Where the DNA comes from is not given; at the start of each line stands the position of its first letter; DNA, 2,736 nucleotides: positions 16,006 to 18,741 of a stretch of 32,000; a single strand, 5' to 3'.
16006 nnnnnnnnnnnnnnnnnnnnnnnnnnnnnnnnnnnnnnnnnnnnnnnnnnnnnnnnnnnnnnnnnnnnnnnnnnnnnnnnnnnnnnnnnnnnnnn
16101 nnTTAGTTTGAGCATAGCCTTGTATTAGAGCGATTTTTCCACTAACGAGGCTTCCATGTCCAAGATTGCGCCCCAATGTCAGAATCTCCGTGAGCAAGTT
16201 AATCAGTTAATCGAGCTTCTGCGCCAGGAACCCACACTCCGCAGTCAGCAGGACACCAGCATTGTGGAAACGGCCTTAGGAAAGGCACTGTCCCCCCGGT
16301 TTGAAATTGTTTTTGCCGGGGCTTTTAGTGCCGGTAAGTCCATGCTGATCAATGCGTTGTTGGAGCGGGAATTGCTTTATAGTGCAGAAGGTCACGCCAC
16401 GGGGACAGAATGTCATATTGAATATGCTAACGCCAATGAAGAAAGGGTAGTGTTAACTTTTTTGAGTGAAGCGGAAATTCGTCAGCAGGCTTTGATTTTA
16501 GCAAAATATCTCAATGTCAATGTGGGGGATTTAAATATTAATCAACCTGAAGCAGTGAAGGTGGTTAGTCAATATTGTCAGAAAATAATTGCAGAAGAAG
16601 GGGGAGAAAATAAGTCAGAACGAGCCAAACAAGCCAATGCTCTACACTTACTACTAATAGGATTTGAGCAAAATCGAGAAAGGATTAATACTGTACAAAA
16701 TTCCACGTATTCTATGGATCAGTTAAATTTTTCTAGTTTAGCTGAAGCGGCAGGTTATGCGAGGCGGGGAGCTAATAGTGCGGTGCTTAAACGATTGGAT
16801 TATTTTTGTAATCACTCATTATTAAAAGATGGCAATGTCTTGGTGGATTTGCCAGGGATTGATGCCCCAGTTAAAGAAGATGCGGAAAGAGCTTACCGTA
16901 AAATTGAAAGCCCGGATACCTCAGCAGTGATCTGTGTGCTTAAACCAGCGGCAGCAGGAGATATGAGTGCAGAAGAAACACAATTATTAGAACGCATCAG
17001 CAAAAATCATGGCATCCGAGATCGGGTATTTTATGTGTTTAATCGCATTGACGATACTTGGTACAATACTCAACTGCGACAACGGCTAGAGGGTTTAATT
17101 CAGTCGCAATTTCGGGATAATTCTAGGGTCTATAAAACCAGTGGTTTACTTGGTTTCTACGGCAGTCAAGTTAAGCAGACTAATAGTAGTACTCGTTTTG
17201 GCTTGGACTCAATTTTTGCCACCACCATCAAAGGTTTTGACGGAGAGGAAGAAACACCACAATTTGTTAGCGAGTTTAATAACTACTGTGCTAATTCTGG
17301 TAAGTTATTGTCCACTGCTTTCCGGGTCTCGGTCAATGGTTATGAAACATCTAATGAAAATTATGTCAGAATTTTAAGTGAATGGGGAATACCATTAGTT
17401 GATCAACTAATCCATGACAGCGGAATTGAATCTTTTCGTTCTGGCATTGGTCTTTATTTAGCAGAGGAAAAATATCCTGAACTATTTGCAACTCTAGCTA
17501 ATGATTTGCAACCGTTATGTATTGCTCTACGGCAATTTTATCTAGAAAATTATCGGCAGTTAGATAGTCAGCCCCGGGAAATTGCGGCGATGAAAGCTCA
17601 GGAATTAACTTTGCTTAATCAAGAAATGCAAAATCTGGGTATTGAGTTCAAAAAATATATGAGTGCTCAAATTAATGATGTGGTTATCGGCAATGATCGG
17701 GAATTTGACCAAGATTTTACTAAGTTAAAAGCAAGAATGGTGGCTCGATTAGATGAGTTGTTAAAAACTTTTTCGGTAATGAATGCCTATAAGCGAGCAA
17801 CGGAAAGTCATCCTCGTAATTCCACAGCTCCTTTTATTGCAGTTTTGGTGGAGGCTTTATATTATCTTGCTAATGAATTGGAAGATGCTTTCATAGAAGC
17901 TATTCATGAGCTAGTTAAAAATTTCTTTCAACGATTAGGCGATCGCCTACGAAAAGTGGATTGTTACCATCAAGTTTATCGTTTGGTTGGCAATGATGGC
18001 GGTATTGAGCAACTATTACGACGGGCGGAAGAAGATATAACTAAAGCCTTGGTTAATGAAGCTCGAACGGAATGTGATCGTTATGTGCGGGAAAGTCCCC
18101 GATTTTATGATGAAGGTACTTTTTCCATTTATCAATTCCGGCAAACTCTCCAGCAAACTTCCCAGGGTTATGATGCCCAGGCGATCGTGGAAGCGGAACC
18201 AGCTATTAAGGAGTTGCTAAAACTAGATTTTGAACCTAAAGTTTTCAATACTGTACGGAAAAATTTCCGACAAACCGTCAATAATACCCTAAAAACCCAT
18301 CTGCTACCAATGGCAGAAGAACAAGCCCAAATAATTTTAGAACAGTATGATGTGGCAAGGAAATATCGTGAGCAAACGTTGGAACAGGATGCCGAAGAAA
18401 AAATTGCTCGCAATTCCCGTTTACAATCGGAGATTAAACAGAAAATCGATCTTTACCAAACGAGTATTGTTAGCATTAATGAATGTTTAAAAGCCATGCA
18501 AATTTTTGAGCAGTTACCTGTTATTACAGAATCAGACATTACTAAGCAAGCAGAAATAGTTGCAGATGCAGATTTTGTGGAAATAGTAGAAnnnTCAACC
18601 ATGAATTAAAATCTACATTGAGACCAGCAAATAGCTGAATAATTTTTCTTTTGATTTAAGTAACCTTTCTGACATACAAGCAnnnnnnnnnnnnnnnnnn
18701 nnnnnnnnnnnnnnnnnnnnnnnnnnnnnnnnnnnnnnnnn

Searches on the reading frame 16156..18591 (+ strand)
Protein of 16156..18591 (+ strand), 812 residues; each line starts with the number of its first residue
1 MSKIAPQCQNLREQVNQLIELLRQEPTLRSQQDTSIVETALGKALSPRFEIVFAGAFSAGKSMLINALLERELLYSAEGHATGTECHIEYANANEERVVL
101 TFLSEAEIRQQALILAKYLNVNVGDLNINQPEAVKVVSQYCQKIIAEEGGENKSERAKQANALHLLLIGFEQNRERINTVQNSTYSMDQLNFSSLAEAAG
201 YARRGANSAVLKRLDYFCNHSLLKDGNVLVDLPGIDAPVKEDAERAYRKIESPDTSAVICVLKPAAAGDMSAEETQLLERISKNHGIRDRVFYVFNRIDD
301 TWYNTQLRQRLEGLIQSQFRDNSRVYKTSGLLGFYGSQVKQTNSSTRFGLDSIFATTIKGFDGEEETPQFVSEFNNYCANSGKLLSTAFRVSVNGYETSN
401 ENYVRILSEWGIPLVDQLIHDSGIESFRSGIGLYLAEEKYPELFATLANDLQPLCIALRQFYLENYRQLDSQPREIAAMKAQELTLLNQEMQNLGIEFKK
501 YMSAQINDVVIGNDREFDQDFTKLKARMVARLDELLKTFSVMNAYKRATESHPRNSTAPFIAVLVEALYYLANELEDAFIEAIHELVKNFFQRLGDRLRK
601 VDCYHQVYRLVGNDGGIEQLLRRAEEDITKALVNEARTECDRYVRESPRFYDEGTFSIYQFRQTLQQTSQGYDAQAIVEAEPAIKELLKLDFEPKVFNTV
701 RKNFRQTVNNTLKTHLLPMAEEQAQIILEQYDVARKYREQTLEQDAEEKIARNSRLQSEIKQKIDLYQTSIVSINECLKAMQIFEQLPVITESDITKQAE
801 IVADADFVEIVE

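Call 22: search_protein_families(library=pfam, proteins=[window:16156-18591:+], max_evalue=0.001)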
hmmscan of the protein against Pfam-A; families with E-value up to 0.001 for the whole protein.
window:16156-18591:+ (812 aa): 2 families
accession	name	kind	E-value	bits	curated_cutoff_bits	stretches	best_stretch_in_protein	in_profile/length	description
PF00350.29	Dynamin_N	-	2.2e-16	60.8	27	1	51-295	1-165/168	Dynamin family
PF01926.29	MMR_HSR1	-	1.6e-06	28.6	21.9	0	50-82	1-33/113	50S ribosome-binding GTPase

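Call 23: search_protein_families(library=padloc, proteins=[window:16156-18591:+], max_evalue=0.001)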
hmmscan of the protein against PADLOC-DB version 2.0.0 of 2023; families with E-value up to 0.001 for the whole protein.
window:16156-18591:+ (812 aa): 3 families
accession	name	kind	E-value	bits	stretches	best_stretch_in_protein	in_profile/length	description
PDLC03839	LeoA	-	5.2e-08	30.4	1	9-71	14-83/559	-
PDLC03841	LeoBC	-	1.4e-06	25.8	0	46-268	75-160/601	-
PDLC03840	LeoA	-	0.00072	16.7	0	11-71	14-76/577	-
